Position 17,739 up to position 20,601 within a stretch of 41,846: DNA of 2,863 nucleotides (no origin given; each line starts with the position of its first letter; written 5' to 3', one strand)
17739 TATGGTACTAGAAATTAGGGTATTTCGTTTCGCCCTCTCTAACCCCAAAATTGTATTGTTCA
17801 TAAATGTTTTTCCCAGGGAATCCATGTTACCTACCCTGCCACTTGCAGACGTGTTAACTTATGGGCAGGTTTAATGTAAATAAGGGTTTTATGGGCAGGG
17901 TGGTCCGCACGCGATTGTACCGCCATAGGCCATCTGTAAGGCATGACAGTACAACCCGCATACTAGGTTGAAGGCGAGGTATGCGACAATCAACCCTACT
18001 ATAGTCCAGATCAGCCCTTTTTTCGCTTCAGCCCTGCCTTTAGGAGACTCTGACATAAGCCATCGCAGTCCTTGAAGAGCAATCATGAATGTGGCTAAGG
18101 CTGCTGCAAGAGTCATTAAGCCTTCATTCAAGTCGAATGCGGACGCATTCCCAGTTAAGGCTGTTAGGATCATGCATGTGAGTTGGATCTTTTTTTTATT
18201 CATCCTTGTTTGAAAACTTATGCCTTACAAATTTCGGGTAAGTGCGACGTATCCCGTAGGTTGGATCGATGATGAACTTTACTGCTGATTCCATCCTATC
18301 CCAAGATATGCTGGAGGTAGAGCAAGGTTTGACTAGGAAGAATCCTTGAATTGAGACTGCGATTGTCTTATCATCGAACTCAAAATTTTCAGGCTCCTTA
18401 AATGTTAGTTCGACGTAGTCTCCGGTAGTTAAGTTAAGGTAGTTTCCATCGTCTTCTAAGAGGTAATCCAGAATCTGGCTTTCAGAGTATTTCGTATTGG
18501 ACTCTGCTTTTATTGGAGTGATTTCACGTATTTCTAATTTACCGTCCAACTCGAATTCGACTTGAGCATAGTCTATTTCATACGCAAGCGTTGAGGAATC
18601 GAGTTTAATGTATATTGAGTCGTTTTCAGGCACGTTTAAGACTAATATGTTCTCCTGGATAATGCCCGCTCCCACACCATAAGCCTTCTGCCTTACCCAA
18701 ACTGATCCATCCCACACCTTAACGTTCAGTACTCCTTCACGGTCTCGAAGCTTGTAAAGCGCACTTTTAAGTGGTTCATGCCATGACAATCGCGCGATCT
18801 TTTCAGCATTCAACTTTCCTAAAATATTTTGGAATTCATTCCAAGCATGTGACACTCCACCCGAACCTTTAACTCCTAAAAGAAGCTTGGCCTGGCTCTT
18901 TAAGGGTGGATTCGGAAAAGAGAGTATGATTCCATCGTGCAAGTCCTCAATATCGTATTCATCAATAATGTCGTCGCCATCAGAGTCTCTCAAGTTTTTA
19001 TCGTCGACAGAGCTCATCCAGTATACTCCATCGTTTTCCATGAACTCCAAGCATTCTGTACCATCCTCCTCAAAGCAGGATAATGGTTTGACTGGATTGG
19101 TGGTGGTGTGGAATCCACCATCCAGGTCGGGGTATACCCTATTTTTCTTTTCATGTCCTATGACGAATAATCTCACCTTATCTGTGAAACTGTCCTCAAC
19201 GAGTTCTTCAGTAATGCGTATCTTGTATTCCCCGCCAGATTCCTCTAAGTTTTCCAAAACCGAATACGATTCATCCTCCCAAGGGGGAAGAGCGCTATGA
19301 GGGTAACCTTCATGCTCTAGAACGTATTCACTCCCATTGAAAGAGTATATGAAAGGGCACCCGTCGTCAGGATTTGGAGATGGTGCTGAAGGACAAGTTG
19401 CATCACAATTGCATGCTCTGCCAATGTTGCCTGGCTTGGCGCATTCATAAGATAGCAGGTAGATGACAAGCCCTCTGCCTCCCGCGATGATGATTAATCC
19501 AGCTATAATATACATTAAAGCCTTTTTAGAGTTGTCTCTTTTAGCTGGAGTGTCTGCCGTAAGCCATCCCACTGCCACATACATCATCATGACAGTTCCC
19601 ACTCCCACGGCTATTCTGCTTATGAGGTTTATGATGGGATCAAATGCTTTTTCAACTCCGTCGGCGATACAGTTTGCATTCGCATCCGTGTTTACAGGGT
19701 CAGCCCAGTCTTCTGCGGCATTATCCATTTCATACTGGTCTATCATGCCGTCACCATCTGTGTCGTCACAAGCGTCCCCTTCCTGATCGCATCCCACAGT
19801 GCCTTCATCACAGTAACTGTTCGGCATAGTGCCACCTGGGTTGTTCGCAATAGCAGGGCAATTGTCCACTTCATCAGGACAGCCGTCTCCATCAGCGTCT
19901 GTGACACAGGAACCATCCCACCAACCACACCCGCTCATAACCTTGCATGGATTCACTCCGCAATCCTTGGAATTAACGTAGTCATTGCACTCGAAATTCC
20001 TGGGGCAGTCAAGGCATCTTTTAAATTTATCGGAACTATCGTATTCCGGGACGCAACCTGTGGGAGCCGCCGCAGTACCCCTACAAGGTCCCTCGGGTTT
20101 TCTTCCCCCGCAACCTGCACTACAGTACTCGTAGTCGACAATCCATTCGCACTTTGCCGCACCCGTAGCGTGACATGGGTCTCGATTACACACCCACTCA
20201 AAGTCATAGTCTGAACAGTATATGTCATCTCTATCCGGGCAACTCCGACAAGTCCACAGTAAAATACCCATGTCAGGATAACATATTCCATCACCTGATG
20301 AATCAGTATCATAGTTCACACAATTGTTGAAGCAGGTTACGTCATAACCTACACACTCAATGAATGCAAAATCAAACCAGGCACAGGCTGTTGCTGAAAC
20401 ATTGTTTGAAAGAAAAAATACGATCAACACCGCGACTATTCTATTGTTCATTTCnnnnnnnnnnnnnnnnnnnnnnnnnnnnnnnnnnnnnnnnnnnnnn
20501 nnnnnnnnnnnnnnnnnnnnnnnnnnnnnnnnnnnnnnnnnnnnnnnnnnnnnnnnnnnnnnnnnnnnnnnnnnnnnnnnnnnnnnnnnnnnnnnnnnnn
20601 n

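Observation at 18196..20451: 751-aa protein with a VirB2-like hairpin inserted between a disulfide-rich Ca-binding ectodomain and a second large domain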

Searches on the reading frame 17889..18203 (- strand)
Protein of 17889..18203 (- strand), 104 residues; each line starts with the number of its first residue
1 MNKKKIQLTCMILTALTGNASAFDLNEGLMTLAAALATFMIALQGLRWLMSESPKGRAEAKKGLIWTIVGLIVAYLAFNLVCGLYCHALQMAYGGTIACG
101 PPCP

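Call 6: search_protein_families(library=pfam, proteins=[window:17889-18203:-], max_evalue=0.1)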
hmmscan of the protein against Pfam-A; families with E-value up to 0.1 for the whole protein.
window:17889-18203:- (104 aa): 4 families
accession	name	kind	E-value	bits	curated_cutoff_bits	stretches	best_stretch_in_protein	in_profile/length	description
PF18895.5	T4SS_pilin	-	1.5e-10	41.4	26.6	1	28-77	15-64/71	Type IV secretion system pilin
PF04956.18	TrbC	-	0.018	15.7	27.9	1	30-81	49-95/98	TrbC/VIRB2 pilin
PF25395.1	DPBB_PEX6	-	0.027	15.1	22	1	41-83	53-94/106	PEX6 double psi barrel domain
PF12725.13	DUF3810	-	0.09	12.6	28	1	23-89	22-86/311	Protein of unknown function (DUF3810)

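Call 7: search_protein_families(library=ncbifam, proteins=[window:17889-18203:-], max_evalue=0.1)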
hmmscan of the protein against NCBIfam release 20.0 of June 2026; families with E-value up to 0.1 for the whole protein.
window:17889-18203:- (104 aa): 1 family
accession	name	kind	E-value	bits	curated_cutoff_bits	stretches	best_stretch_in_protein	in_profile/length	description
NF045849.1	ICE_MMCAP2_0565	equivalog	0.00021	20.9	40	1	28-79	19-71/80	Mbov_0395 family pilin-like conjugal transfer protein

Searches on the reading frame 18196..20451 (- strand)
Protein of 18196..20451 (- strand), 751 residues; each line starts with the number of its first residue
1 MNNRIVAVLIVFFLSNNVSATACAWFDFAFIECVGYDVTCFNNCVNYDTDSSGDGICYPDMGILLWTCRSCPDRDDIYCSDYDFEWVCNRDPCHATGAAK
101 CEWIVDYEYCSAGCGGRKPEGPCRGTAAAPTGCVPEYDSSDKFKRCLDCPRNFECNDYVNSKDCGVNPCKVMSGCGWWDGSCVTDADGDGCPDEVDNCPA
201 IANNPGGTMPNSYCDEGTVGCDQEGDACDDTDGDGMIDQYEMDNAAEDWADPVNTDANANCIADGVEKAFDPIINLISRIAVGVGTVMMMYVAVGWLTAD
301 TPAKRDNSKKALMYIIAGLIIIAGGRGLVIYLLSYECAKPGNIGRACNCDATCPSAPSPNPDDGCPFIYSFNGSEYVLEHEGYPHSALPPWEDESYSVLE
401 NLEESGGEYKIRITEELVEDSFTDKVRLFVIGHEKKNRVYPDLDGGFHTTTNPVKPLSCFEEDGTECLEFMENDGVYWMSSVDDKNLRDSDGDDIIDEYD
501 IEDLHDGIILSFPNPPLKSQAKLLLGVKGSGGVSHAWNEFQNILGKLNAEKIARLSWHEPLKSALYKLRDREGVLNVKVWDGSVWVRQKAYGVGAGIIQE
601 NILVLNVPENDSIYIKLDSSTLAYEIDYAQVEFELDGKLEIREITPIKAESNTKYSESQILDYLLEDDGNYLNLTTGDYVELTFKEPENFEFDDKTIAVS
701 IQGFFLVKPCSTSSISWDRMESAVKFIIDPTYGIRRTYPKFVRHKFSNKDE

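Call 6: search_protein_families(library=pfam, proteins=[window:18196-20451:-], max_evalue=0.1)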
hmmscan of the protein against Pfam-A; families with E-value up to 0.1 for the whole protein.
window:18196-20451:- (751 aa): 3 families
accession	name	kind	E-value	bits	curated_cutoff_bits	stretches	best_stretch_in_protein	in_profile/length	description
PF18895.5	T4SS_pilin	-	6.4e-07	29.8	26.6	1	264-323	3-62/71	Type IV secretion system pilin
PF04956.18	TrbC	-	4.3e-06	27.3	27.9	1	259-330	30-96/98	TrbC/VIRB2 pilin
PF02412.23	TSP_3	-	0.00038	20.5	25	1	182-203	12-33/36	Thrombospondin type 3 repeat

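Call 7: search_protein_families(library=ncbifam, proteins=[window:18196-20451:-], max_evalue=0.1)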
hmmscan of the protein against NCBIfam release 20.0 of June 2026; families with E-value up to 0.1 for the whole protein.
window:18196-20451:- (751 aa): 2 families
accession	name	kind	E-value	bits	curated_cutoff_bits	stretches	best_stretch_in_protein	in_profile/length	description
NF053506.1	Fsx1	equivalog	0.0068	14.8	650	1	215-323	481-586/610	fusexin 1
NF045849.1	ICE_MMCAP2_0565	equivalog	0.0092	15.6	40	1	263-325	6-69/80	Mbov_0395 family pilin-like conjugal transfer protein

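Call 12: find_homologous_proteins(query=window:18196-20451:-, max_evalue=0.001)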
Query window:18196-20451:- (751 aa): 9 proteins with E <= 0.001 among 8000 candidates.
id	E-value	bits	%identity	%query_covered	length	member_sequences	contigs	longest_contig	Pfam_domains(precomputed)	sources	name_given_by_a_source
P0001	0.0e+0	1585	88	100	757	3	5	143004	PF18895.6,PF04956.19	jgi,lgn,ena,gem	-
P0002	8.4e-239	813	49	98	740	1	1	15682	PF18895.6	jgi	jgi:hypothetical protein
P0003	3.5e-224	765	46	100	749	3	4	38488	PF18895.6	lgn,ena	-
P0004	3.7e-224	765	46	96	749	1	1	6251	PF18884.6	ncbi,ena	-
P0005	1.2e-210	720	45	99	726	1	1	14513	PF02412.24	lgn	-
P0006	1.3e-196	674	45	99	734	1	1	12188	PF02412.24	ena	-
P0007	1.0e-13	69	25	46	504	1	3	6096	-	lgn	-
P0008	6.9e-5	39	42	10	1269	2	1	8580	PF02412.24,PF03415.20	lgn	-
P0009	8.6e-4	36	45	8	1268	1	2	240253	PF02412.24,PF03415.20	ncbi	ncbi:MAG: thrombospondin type 3 repeat-containing protein [Aggregatilineales bacterium]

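Call 17: search_solved_structures(query=window:18196-20451:-, max_evalue=1, show_alignments=2)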
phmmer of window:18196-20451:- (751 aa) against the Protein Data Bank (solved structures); distinct sequences matched with E-value up to 1: 1.
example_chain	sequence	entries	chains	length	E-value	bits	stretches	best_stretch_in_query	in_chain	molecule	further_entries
7muc_AF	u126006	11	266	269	0.36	12.1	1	234-312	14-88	DotF | IcmG (DotF)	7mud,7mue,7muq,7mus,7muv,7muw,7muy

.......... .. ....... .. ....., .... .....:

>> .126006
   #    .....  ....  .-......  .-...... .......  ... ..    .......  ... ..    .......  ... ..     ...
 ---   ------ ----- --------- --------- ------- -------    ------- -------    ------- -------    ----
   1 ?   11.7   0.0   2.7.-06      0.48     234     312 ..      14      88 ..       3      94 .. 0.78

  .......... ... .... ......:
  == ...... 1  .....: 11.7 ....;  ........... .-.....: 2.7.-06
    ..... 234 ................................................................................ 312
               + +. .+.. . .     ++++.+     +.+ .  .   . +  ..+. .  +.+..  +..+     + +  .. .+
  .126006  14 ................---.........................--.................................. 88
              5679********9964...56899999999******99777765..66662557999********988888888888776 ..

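Call 26: find_encoding_contigs(protein=P0001, flank=10000, max_places=3)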
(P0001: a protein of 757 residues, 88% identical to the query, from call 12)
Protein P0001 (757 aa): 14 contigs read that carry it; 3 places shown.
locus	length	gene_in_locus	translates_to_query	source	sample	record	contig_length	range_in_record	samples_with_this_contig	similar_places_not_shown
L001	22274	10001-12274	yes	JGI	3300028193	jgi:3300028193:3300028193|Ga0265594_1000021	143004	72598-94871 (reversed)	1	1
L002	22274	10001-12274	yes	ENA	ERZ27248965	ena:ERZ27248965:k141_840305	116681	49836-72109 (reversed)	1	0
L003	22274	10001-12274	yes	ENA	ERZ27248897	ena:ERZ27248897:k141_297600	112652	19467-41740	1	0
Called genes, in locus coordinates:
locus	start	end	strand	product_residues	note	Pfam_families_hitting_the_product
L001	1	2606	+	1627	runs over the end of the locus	-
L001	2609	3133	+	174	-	-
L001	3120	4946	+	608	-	-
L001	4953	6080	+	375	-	-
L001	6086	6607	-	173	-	-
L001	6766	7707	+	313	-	PF12666:PrgI (weak), PF26593:TraC-like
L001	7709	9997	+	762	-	PF01935:DUF87, PF19044:P-loop_TraG, PF12846:AAA_10 (weak)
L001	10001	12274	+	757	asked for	PF04956:TrbC (weak), PF18895:T4SS_pilin (weak)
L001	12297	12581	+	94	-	PF18895:T4SS_pilin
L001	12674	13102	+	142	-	PF18895:T4SS_pilin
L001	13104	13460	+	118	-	PF18895:T4SS_pilin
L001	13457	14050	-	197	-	-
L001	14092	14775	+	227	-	PF13489:Methyltransf_23 (faint), PF08241:Methyltransf_11, PF13649:Methyltransf_25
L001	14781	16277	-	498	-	PF18490:tRNA_bind_4, PF00587:tRNA-synt_2b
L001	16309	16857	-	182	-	PF00571:CBS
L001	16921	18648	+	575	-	PF01702:TGT, PF14809:TGT_C1, PF14810:TGT_C2, PF01472:PUA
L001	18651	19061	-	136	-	PF12802:MarR_2 (weak), PF24034:DUF7343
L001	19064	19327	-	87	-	PF09851:SHOCT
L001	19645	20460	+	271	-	PF00456:Transketolase_N, PF13292:DXP_synthase_N, PF00676:E1_dh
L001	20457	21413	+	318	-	PF02779:Transket_pyr, PF02780:Transketolase_C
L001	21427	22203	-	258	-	PF00586:AIRS, PF02769:AIRS_C (weak)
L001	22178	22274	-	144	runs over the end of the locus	PF03692:CxxCxxCC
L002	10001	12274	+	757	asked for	PF04956:TrbC (weak), PF18895:T4SS_pilin (weak)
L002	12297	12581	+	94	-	PF18895:T4SS_pilin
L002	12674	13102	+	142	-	PF18895:T4SS_pilin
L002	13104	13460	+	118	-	PF18895:T4SS_pilin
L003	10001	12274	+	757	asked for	PF04956:TrbC (weak), PF18895:T4SS_pilin (weak)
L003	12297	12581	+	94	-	PF18895:T4SS_pilin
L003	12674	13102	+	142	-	PF18895:T4SS_pilin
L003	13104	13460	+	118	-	PF18895:T4SS_pilin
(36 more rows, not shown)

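Call 27: find_encoding_contigs(protein=P0003, flank=10000, max_places=3)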
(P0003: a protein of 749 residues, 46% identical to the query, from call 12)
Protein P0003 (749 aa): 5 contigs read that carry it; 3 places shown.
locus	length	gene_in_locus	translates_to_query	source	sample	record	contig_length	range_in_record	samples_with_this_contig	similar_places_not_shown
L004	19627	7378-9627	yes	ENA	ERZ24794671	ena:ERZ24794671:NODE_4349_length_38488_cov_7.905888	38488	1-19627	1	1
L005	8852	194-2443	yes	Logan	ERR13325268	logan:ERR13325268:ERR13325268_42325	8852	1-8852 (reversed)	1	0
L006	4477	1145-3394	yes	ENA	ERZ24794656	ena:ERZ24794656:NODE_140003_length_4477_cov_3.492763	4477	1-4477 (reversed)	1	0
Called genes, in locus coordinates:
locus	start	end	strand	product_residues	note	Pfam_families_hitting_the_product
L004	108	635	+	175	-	-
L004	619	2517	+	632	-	-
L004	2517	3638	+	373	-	-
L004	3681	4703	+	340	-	PF26593:TraC-like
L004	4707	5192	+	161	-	-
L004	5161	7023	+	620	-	PF01935:DUF87, PF19044:P-loop_TraG, PF12846:AAA_10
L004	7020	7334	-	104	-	-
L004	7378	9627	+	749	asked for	PF18895:T4SS_pilin (faint)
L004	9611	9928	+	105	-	PF18895:T4SS_pilin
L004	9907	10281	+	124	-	PF18895:T4SS_pilin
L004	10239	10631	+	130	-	PF18895:T4SS_pilin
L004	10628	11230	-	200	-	-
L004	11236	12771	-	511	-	PF18490:tRNA_bind_4, PF00587:tRNA-synt_2b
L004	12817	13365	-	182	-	PF00571:CBS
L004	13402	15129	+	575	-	PF01702:TGT, PF14809:TGT_C1 (weak), PF14810:TGT_C2, PF01472:PUA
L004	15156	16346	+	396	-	PF00089:Trypsin, PF13365:Trypsin_2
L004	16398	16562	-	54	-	-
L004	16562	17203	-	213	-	-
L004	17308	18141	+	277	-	PF13292:DXP_synthase_N, PF00456:Transketolase_N, PF00676:E1_dh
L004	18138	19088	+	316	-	PF02779:Transket_pyr, PF02780:Transketolase_C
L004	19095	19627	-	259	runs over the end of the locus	PF00586:AIRS, PF02769:AIRS_C (weak)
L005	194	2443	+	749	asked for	PF18895:T4SS_pilin (faint)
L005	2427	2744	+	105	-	PF18895:T4SS_pilin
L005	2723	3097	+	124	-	PF18895:T4SS_pilin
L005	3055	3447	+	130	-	PF18895:T4SS_pilin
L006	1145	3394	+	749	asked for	PF18895:T4SS_pilin (faint)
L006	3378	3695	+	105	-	PF18895:T4SS_pilin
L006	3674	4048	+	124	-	PF18895:T4SS_pilin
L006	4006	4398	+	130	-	PF18895:T4SS_pilin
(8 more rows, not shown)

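Call 34: find_related_loci(query=A1, collection=genome_contigs, flank=10000)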
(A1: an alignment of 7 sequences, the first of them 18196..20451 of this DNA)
Query A1 (751 aa) in genome_contigs; peptide patterns used: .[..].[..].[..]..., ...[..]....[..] (x = any residue, [..] = any of these).
599 stretches matched a pattern (row limit reached: there are more); 2 encode a relative of the query (tblastn E <= 1e-3); 2 distinct loci.
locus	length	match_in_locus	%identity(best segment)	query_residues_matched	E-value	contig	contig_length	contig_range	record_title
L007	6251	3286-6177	46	23-745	0e+0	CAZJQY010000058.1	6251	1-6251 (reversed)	MAG TPA_asm: uncultured archaeon isolate binchicken_co387_627 genome assembly, contig: NODE_17980_length_6251_cov_5.0871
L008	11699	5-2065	40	193-743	2e-130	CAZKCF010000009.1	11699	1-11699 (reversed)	MAG TPA_asm: uncultured archaeon isolate SRP098346_co1_181 genome assembly, contig: NODE_6770_length_11699_cov_6.023274,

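Call 52: search_protein_families(library=phrogs, proteins=[window:18196-20451:-], max_evalue=0.01)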
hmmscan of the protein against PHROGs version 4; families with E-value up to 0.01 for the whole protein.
window:18196-20451:- (751 aa): 0 families

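Call 62: predict_structure(alignment_id=A4)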
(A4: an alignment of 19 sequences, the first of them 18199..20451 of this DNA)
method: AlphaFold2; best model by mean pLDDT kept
length: 751 residues; sequences in the alignment: 19
mean_pLDDT: 75.3   pTM: 0.52
mean pLDDT of the five models: 75.3, 72.9, 71.1, 70.3, 69.7
residues with pLDDT >= 90: 166; 70-90: 351; 50-70: 151; < 50: 83
segments of 3 or more residues with pLDDT < 50: 1-4, 12-22, 24-32, 207-209, 216-218, 229-237, 248-255, 338-347, 355-364, 747-751
pLDDT, mean of each block of 10 residues (from residue 1): 48 46 43 52 61 66 65 73 81 74 78 72 82 80 80 80 86 77 80 71 56 50 55 45 51 47 58 70 77 78 79 77 64 52 44 42 69 88 83 92 92 87 93 93 93 94 89 83 80 82 89 93 93 77 65 74 82 90 94 87 95 94 90 92 93 86 86 87 92 92 80 58 78 75 55 30
secondary structure, 60 per line:
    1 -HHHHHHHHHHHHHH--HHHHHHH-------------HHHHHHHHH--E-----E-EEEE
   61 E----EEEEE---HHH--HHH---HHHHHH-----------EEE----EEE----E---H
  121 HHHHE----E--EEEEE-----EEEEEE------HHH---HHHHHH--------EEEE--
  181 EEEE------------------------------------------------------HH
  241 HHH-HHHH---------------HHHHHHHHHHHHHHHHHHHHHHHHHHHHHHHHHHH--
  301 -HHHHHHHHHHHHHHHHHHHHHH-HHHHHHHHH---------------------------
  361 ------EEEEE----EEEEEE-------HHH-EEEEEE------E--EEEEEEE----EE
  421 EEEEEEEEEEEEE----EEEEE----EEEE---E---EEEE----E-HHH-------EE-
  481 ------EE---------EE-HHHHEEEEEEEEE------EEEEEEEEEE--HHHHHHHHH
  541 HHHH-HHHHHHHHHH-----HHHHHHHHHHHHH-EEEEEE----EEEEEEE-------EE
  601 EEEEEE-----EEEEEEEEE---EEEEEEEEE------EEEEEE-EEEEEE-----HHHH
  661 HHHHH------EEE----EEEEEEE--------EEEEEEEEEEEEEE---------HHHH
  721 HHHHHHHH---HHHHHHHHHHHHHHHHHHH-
elements in order (helices of 4 or more, strands of 3 or more residues): H2-15 H18-24 H38-46 E57-61 E66-70 H85-90 E102-104 E109-111 H120-124 E133-137 E143-148 H161-166 E175-178 E181-184 H239-243 H245-248 H264-298 H302-323 H325-333 E367-371 E376-381 E393-398 E408-414 E419-433 E438-442 E447-450 E458-461 H501-504 E505-513 E520-529 H532-544 H546-555 H561-573 E575-580 E585-591 E599-606 E612-620 E624-632 E639-644 E646-651 H657-665 E672-674 E679-685 E694-707 H717-728 H732-750

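Call 65: fold_search(model_id=the predicted structure, library=pdb)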
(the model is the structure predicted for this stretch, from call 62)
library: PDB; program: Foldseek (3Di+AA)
matches with E <= 10: 888; with E <= 0.001: 1
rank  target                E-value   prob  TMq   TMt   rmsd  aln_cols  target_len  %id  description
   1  2xvg                  4.5e-04  0.93  0.13  0.11  16.5       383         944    6  crystal structure of alpha-xylosidase (GH31) from Cellvibrio japonicus (released 2011-04-13)
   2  4qaw_C                1.1e-03  0.90  0.12  0.16  20.6       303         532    6  Structure of modular Xyn30D from Paenibacillus barcinonensis (released 2014-10-08)
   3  6tku                  1.8e-03  0.75  0.09  0.12  16.7       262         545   10  Crystal structure of a capsule-specific depolymerase produced by Klebsiella phage (released 2020-04-22)
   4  7anm_C                1.8e-03  0.07  0.05  0.06  22.2       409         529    8  Nudaurelia capensis omega virus capsid: virus-like particles expressed in Nicotiana benthamiana (released 2021-08-25)
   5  5jov                  2.3e-03  0.57  0.12  0.10  17.5       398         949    8  Bacteroides ovatus Xyloglucan PUL GH31 with bound 5FIdoF (released 2016-08-10)
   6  2xvk                  2.6e-03  0.57  0.12  0.10  16.3       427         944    7  crystal structure of alpha-xylosidase (GH31) from Cellvibrio japonicus in complex with 5-fluoro-alpha-D-xylopyranosyl fl (released 2011-04-13)
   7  9qrm_B                2.6e-03  0.41  0.08  0.10  19.0       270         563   11  X-ray structure of Kp32gp38 in complex with K21 pyr5 (released 2025-09-03)
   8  7kmp                  3.1e-03  0.60  0.13  0.11  16.3       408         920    7  Crystal structure of the GH31 alpha-xylosidase (Xac1773) from Xanthomonas citri (released 2021-05-26)
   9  5jou                  3.4e-03  0.51  0.12  0.10  18.2       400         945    8  Bacteroides ovatus Xyloglucan PUL GH31 (released 2016-08-10)
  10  7knc                  3.4e-03  0.38  0.11  0.10  17.5       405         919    7  Crystal structure of the GH31 alpha-xylosidase (Xac1773) from Xanthomonas citri (released 2021-05-26)
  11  4qaw_A                3.6e-03  0.77  0.11  0.14  19.6       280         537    5  Structure of modular Xyn30D from Paenibacillus barcinonensis (released 2014-10-08)
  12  4qaw_E                4.3e-03  0.84  0.12  0.16  20.9       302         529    6  Structure of modular Xyn30D from Paenibacillus barcinonensis (released 2014-10-08)
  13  4qaw_B                4.3e-03  0.69  0.11  0.15  19.9       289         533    4  Structure of modular Xyn30D from Paenibacillus barcinonensis (released 2014-10-08)
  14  3nru_E                4.5e-03  1.00  0.11  0.43   7.2       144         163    6  Ligand binding domain of EPHA7 (released 2010-12-08)
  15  6tfk_A                4.8e-03  0.33  0.11  0.12  21.1       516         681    7  Vip3Aa toxin structure (released 2020-08-12)
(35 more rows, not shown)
